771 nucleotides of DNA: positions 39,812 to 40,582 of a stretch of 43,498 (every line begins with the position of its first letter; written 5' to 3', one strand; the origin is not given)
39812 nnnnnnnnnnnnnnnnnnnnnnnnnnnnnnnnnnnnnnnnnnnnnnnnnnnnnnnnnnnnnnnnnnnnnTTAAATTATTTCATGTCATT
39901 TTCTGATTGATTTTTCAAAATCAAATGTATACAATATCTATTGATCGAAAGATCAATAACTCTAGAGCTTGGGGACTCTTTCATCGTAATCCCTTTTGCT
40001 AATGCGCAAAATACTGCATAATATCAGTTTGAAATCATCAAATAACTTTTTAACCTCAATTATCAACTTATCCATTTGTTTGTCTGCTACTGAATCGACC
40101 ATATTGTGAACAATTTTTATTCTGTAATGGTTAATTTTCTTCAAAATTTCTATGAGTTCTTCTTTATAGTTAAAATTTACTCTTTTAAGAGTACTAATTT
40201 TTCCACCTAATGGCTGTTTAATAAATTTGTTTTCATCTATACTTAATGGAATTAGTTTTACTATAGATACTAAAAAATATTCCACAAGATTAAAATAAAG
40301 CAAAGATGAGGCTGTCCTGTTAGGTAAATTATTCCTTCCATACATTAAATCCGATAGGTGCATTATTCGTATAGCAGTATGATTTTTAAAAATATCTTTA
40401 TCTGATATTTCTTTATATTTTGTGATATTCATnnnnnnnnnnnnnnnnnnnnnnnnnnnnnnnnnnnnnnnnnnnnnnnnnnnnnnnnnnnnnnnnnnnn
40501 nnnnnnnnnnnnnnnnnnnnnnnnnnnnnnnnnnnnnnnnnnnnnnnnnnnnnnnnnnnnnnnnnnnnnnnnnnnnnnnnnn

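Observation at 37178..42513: Type III-like R-M cassette 2 with an embedded Rx4H (HEPN-like) gene: Mod - small protein - Res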

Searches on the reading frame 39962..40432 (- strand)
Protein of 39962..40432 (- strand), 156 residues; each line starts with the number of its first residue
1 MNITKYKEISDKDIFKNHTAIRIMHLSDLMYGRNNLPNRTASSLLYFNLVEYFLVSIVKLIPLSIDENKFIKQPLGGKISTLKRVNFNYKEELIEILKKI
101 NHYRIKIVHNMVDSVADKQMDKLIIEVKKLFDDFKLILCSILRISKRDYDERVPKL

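Call 4: search_protein_families(library=pfam, proteins=[window:39962-40432:-], max_evalue=1)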
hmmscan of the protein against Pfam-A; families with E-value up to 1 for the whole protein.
window:39962-40432:- (156 aa): 0 families

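Call 5: search_protein_families(library=padloc, proteins=[window:39962-40432:-], max_evalue=1)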
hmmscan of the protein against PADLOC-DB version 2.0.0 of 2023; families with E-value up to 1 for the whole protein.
window:39962-40432:- (156 aa): 0 families

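Call 6: search_protein_families(library=ncbifam, proteins=[window:39962-40432:-], max_evalue=1)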
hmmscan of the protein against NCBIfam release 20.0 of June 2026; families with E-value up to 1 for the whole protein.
window:39962-40432:- (156 aa): 1 family
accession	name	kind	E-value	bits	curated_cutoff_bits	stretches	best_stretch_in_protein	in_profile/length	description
TIGR01740.1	pyrF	equivalog_domain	0.17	11.5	92.3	1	88-137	8-59/216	orotidine-5'-phosphate decarboxylase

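Call 7: find_homologous_proteins(query=window:39962-40432:-, max_evalue=0.01)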
Query window:39962-40432:- (156 aa): 7 proteins with E <= 0.01 among 73 candidates.
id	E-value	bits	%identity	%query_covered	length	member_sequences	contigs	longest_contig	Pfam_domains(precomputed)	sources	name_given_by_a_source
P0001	7.7e-93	326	100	100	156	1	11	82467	-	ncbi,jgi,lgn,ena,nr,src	ncbi:MAG TPA: hypothetical protein VJB63_01500 [Patescibacteria group bacterium]|nr:hypothetical pro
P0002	2.2e-44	169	99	53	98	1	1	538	-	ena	-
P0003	4.1e-34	136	52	87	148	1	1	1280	-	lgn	-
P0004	1.0e-33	135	51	87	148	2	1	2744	-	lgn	-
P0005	6.1e-33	132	52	82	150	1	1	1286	-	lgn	-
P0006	1.4e-32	131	53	82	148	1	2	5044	-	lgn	-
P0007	1.1e-31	128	54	82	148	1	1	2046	-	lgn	-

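Call 12: find_encoding_contigs(protein=P0006, flank=10000)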
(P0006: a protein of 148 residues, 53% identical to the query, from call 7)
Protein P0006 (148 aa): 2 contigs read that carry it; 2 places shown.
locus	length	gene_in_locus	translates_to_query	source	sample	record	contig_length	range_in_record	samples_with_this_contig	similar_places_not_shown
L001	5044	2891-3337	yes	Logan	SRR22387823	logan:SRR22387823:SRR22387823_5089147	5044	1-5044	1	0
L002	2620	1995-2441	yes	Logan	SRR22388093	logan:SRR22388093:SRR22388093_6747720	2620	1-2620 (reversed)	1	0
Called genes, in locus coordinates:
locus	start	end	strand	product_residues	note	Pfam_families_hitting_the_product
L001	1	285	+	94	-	?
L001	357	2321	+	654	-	PF01555:N6_N4_Mtase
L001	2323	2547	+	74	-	-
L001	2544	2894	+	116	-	-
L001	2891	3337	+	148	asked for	-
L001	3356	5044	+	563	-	?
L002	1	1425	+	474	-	?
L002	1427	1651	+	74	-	-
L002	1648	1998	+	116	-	-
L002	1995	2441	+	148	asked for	-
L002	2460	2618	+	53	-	?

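Call 13: find_encoding_contigs(protein=P0004, flank=10000)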
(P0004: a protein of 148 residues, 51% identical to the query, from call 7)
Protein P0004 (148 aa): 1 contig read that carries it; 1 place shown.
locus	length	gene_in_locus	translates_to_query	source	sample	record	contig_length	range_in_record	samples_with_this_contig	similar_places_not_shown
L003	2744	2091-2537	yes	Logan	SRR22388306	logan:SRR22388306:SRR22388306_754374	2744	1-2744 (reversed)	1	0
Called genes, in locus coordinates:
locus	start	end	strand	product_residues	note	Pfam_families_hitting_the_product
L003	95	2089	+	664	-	PF01555:N6_N4_Mtase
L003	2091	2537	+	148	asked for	-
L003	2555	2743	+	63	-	?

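Call 14: find_encoding_contigs(protein=P0001, flank=10000, max_places=10)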
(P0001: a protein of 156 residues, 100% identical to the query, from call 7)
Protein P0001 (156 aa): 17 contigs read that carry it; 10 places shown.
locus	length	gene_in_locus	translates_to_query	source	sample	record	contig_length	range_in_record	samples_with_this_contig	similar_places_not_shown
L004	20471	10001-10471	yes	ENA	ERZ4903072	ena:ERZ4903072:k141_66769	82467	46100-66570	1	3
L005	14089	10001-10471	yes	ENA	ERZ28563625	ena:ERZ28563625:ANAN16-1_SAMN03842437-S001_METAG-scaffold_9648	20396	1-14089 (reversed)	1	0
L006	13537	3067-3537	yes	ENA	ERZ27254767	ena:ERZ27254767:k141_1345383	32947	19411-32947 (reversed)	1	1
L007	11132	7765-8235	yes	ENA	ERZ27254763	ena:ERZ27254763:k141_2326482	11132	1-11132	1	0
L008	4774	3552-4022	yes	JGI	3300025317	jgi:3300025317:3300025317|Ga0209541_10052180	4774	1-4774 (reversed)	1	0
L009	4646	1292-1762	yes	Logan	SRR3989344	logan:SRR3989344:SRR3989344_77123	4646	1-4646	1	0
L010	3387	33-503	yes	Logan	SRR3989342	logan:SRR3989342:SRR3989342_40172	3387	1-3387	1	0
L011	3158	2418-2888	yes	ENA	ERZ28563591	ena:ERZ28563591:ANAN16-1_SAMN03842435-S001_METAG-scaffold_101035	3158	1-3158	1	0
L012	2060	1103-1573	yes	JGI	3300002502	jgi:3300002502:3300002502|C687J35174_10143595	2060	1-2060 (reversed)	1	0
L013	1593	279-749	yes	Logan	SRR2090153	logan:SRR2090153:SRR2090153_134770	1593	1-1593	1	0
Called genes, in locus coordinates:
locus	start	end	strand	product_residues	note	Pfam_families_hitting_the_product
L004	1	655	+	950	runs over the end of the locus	PF00133:tRNA-synt_1, PF09334:tRNA-synt_1g, PF08264:Anticodon_1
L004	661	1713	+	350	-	PF01098:FTSW_RODA_SPOVE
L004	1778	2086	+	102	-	PF00829:Ribosomal_L21p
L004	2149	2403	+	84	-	PF01016:Ribosomal_L27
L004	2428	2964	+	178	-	PF17762:HTH_ParB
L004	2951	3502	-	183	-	PF10502:Peptidase_S26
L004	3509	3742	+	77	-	-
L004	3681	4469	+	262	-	PF00535:Glycos_transf_2, PF10111:Glyco_tranf_2_2 (weak)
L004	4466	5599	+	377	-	PF04932:Wzy_C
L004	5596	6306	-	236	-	PF19077:Big_13 (faint), PF09136:Glucodextran_B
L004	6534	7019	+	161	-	PF01396:Zn_ribbon_Top1 (faint)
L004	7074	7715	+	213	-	PF12686:DUF3800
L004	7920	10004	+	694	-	PF01555:N6_N4_Mtase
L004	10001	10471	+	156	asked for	-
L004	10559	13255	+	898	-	PF04851:ResIII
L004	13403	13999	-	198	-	PF23457:LysM2_NFP (faint), PF01476:LysM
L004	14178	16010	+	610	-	PF14716:HHH_8 (weak), PF14792:DNA_pol_B_palm (faint), PF14791:DNA_pol_B_thumb, PF02811:PHP (weak)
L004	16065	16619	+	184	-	PF04011:LemA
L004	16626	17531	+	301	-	PF01435:Peptidase_M48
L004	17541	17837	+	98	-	PF02686:GatC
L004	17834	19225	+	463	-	PF01425:Amidase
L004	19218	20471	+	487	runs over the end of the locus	-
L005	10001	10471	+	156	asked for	-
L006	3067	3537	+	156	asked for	-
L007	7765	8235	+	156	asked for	-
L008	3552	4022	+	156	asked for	-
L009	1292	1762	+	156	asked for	-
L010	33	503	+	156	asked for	-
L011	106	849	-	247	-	PF01522:Polysacc_deac_1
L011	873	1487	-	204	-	PF04932:Wzy_C (weak)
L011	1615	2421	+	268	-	-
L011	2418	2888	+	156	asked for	-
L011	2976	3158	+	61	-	?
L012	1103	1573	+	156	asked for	-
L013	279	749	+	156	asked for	-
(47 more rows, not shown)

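Call 15: search_protein_representatives(protein=window:39965-40432:-)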
Query: 156 residues. Proteins with E-value up to 0.001 (for the whole library): 9; up to 1e-10: 6; up to 1e-30: 1. The best 9 are listed.
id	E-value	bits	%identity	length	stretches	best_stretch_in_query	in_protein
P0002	7.0e-45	169.0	96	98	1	72-156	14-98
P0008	4.4e-30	121.0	49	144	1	16-141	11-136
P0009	4.6e-29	117.7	46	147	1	21-140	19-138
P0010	7.6e-29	117.0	44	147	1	10-143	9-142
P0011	3.8e-25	105.0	44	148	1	13-143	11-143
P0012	5.8e-14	68.8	42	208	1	16-117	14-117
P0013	9.7e-07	45.4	34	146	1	20-129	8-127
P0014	2.1e-05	41.0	33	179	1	25-133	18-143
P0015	4.4e-05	40.0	30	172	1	14-137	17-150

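Call 21: search_solved_structures(query=A2, max_evalue=10, show_alignments=3)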
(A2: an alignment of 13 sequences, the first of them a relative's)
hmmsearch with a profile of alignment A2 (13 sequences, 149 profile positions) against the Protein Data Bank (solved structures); distinct sequences matched with E-value up to 10: 9.
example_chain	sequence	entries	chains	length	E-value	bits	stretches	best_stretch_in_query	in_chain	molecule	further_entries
2ci1_A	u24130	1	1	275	0.31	14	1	16-48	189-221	NG, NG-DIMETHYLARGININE DIMETHYLAMINOHYDROLASE 1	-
2c6z_A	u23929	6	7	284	0.33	13.9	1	16-48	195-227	NG, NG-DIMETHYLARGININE DIMETHYLAMINOHYDROLASE 1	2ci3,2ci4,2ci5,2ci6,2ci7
7emf_I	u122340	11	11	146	0.51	13.3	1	103-138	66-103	Mediator of RNA polymerase II transcription subunit 9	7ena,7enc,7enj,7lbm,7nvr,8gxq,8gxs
7ut0_A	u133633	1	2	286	0.63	13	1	16-50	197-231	N(G),N(G)-dimethylarginine dimethylaminohydrolase 1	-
2jai_A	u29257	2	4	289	0.64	13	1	16-50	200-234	NG, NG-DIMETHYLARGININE DIMETHYLAMINOHYDROLASE 1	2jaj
7usz_A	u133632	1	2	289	0.64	13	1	16-50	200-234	N(G),N(G)-dimethylarginine dimethylaminohydrolase 1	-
6szp_A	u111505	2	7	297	0.68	12.9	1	16-50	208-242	N(G),N(G)-dimethylarginine dimethylaminohydrolase 1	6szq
3p8p_A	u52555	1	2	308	0.71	12.8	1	16-50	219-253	N(G),N(G)-dimethylarginine dimethylaminohydrolase 1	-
3i2e_A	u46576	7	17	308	0.73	12.8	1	16-50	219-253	N(G),N(G)-dimethylarginine dimethylaminohydrolase 1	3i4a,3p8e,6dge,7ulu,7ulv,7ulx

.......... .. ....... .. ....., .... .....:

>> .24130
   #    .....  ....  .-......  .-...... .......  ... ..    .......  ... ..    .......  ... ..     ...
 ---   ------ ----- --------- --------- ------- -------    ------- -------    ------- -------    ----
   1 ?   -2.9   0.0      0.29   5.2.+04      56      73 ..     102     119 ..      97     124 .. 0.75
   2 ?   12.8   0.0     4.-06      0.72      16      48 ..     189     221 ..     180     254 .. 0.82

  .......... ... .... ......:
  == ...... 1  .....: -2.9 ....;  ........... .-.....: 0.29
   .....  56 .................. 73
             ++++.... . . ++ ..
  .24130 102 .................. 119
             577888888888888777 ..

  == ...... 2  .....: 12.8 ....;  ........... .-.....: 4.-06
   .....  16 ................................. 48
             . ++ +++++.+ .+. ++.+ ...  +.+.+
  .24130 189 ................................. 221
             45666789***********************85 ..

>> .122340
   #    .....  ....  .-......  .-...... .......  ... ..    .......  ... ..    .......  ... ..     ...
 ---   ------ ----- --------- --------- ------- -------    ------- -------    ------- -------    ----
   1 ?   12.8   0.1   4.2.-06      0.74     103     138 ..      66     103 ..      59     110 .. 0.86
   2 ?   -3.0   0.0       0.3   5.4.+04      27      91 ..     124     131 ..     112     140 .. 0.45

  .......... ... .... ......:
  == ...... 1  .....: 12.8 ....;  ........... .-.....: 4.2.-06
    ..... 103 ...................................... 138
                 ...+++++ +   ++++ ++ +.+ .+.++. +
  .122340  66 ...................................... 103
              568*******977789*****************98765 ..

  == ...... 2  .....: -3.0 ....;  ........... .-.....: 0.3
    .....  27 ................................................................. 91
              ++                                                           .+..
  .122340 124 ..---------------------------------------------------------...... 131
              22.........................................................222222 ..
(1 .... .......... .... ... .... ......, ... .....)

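Call 22: search_protein_families(library=pfam, alignment_id=A2, max_evalue=10)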
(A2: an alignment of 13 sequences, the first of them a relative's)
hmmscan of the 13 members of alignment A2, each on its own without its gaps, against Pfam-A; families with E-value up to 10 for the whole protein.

A. member 1, P0001 (156 aa): 0 families

B. families by the number of members that match (of 13 scanned): 13 families
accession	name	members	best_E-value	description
PF05642.16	Sporozoite_P67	3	0.14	Sporozoite P67 surface antigen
PF18730.6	HEPN_Cthe2314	2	0.022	Cthe_2314-like HEPN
PF16236.10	DUF4895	1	0.0024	Domain of unknown function (DUF4895)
PF03683.19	UPF0175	1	0.0068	Uncharacterised protein family (UPF0175)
PF24904.1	RVE6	1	0.0086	REVEILLE 6-like domain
PF18493.6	DUF5617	1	0.012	Domain of unknown function (DUF5617)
PF11108.13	Phage_glycop_gL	1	0.043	Viral glycoprotein L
PF16842.11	RRM_occluded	1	0.056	Occluded RNA-recognition motif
PF08631.16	SPO22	1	0.061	Meiosis protein SPO22/ZIP4 like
PF22652.1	DUF7006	1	0.067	Family of unknown function (DUF7006)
PF05852.16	DUF848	1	0.12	Gammaherpesvirus protein of unknown function (DUF848)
PF14532.12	Sigma54_activ_2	1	0.18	Sigma-54 interaction domain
PF14738.11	CFAP91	1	0.43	Cilia- and flagella-associated protein 91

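Call 23: find_homologous_proteins(query=A2, max_evalue=0.01)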
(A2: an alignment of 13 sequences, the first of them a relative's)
Query A2 (13 sequences) (156 aa, profile of the alignment): 12 proteins with E <= 0.01 among 2802 candidates.
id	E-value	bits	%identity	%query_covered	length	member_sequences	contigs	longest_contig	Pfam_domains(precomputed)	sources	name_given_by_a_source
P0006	8.2e-66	238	53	82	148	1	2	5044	-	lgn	-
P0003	3.4e-65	236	52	87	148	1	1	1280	-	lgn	-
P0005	1.3e-64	234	52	82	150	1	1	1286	-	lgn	-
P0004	8.6e-64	232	51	87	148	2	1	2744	-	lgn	-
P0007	4.7e-63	229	54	82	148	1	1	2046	-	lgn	-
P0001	2.8e-52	194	100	100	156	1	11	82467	-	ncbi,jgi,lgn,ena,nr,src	ncbi:MAG TPA: hypothetical protein VJB63_01500 [Patescibacteria group bacterium]|nr:hypothetical pro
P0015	3.4e-41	158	30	83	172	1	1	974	-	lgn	-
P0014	1.3e-36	144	28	72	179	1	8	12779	-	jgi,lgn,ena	-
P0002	1.6e-24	104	99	53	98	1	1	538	-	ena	-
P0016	4.8e-24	103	29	69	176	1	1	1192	-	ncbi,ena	-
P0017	2.0e-18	85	24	69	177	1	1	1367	-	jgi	jgi:hypothetical protein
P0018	3.2e-13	68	25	69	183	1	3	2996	-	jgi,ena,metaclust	metaclust:\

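Call 25: find_encoding_contigs(protein=P0014, flank=10000, max_places=8)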
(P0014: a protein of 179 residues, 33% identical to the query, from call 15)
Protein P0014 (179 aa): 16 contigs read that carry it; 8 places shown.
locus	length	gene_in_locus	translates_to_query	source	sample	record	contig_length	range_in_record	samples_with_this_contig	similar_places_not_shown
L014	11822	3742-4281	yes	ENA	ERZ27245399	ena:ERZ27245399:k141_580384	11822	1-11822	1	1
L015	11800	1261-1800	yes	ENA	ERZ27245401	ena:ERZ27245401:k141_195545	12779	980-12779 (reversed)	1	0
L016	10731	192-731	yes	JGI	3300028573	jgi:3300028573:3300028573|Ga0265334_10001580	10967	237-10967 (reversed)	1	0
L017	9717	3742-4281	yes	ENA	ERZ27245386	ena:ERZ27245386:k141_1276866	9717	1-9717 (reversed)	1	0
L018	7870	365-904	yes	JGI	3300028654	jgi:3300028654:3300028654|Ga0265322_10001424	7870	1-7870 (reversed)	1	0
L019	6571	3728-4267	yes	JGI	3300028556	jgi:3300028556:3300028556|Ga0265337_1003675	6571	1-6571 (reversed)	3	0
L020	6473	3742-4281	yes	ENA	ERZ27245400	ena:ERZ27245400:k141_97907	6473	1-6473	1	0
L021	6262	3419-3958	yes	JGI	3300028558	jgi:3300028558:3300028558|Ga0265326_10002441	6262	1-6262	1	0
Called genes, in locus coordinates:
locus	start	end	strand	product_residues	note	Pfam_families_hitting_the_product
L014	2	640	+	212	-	?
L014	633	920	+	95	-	-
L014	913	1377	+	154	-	PF01025:GrpE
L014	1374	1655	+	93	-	-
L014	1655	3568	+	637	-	PF00012:HSP70, PF06723:MreB_Mbl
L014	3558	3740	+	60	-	-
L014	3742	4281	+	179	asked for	-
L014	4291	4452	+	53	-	-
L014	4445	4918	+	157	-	-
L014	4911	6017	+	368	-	PF00226:DnaJ, PF01556:DnaJ_C, PF00684:DnaJ_CXXCXGXG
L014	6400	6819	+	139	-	PF05618:RimB-like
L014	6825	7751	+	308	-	PF18030:Rimk_N, PF14397:ATPgrasp_ST (faint), PF02655:ATP-grasp_3, PF08443:RimK, PF02955:GSH-S_ATP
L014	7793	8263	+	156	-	-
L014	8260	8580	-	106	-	-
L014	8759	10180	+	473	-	PF03772:Competence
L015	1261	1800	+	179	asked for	-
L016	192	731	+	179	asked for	-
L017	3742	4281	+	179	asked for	-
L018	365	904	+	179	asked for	-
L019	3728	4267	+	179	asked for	-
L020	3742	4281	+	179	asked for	-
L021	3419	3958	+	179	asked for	-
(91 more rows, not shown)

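Call 26: find_encoding_contigs(protein=P0018, flank=10000)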
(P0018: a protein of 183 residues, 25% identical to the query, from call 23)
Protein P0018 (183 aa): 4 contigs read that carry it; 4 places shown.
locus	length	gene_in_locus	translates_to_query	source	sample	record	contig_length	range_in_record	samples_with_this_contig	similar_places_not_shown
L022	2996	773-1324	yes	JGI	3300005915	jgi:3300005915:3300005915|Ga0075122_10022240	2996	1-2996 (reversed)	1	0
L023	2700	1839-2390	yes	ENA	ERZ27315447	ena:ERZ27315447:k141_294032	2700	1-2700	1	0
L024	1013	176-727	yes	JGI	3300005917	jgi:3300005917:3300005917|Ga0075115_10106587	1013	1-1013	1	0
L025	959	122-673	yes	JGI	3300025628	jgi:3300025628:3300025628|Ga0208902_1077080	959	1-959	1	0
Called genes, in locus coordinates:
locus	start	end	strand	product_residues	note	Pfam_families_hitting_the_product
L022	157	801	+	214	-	PF01209:Ubie_methyltran, PF13489:Methyltransf_23, PF13847:Methyltransf_31, PF08241:Methyltransf_11, PF08242:Methyltransf_12, PF13649:Methyltransf_25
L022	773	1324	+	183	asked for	-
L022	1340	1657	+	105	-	-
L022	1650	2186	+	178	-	PF00300:His_Phos_1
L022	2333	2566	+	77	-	-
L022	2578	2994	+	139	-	?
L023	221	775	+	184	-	PF21176:RecR_HhH, PF02132:RecR_ZnF (weak), PF01751:Toprim, PF13662:Toprim_4, PF21175:RecR_C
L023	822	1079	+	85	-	-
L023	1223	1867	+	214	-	PF01209:Ubie_methyltran (weak), PF13489:Methyltransf_23 (faint), PF13847:Methyltransf_31, PF08241:Methyltransf_11, PF08242:Methyltransf_12 (weak), PF13649:Methyltransf_25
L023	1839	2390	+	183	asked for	-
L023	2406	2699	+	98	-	?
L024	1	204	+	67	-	?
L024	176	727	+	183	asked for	-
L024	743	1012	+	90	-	?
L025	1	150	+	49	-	?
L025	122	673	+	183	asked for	-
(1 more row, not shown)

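Call 27: find_encoding_contigs(protein=P0008, flank=10000)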
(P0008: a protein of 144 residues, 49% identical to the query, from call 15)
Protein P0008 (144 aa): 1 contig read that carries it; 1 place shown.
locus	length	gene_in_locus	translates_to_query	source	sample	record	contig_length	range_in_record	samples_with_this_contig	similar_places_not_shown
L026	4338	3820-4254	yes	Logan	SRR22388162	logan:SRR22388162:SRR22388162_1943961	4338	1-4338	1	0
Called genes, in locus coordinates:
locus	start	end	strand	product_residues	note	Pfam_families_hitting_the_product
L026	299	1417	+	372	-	PF09552:RE_BstXI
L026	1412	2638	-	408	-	PF01555:N6_N4_Mtase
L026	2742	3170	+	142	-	PF06044:DpnI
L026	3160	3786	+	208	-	-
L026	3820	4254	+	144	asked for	-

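Call 29: predict_structure(alignment_id=A2)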
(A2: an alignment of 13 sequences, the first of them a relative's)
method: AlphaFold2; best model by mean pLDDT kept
length: 156 residues; sequences in the alignment: 13
mean_pLDDT: 86.5   pTM: 0.81
mean pLDDT of the five models: 86.5, 85.2, 83.7, 83.4, 82.8
residues with pLDDT >= 90: 103; 70-90: 30; 50-70: 13; < 50: 10
segments of 3 or more residues with pLDDT < 50: 1-5, 152-156
pLDDT, mean of each block of 10 residues (from residue 1): 52 83 96 94 97 92 90 96 93 98 93 76 96 95 71 44
secondary structure, 60 per line:
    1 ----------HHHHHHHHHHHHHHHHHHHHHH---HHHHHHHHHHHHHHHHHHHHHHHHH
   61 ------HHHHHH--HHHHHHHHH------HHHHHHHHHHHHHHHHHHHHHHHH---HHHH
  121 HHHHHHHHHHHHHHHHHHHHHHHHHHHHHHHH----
elements in order: H11-32 H36-60 H67-72 H75-83 H90-113 H117-152

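Call 31: fold_search(model_id=the predicted structure, library=pdb)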
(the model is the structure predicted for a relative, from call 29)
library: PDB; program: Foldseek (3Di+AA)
matches with E <= 10: 239; with E <= 0.001: 0
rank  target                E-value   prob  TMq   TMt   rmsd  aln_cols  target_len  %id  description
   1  3v5x_A                3.2e-01  0.66  0.39  0.40   7.5       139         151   11  Structure of FBXL5 hemerythrin domain, C2 cell (released 2012-01-25)
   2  6y07_MODEL_1_A        4.0e-01  0.77  0.44  0.45   8.5       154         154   14  Designing a Granulopoietic Protein by Topological Rescaffolding 1: Sohair (released 2020-03-18)
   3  5j0l_D                4.0e-01  0.33  0.26  0.32  12.5       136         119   11  De novo design of protein homo-oligomers with modular hydrogen bond network-mediated specificity (released 2016-07-06)
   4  3v5y_B                4.5e-01  0.54  0.38  0.39   7.4       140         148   12  Structure of FBXL5 hemerythrin domain, P2(1) cell (released 2012-01-25)
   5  5j0l_A                4.7e-01  0.25  0.26  0.29  12.3       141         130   13  De novo design of protein homo-oligomers with modular hydrogen bond network-mediated specificity (released 2016-07-06)
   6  6m6w_D                5.9e-01  0.82  0.51  0.59   4.3       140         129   15  Crystal structure the toxin-antitoxin MntA-HpeT mutant-Y104A (released 2020-09-30)
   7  5j0l_B                6.2e-01  0.21  0.26  0.31  11.7       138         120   12  De novo design of protein homo-oligomers with modular hydrogen bond network-mediated specificity (released 2016-07-06)
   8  6egc                  6.6e-01  0.69  0.42  0.44   7.9       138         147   12  Single-chain version of 2L4HC2_23 (PDB 5J0K) (released 2019-05-29)
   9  3v5z_A                6.6e-01  0.44  0.39  0.40   7.6       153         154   12  Structure of FBXL5 hemerythrin domain, C2 cell, grown anaerobically (released 2012-01-25)
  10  7bxo_F                8.2e-01  0.77  0.53  0.60   4.3       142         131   17  Crystal structure of the toxin-antitoxin with AMP-PNP (released 2020-09-30)
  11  1ya9                  9.7e-01  0.18  0.32  0.31   9.5       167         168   13  Crystal Structure of the 22kDa N-Terminal Fragment of Mouse Apolipoprotein E (released 2005-06-07)
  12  8tn1_A                1.1e+00  0.51  0.44  0.46   7.8       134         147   10  De novo designed protein binds poly ADP ribose polymerase inhibitors (PARPi) - apo (released 2024-04-24)
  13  9dm3_MODEL_1_A        1.3e+00  0.44  0.43  0.49   6.4       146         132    6  De novo design of proteins that bind naphthalenediimides, powerful photooxidants with tunable photophysical pr (released 2025-03-05)
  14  8rl2_CD               1.3e+00  0.20  0.38  0.14   9.3       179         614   11  Human pre-60S - State 5 (released 2025-01-15)
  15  9dwa_A                1.4e+00  0.38  0.38  0.45   6.6       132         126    9  Crystal structure of FABLE, MPD condition (released 2025-08-20)
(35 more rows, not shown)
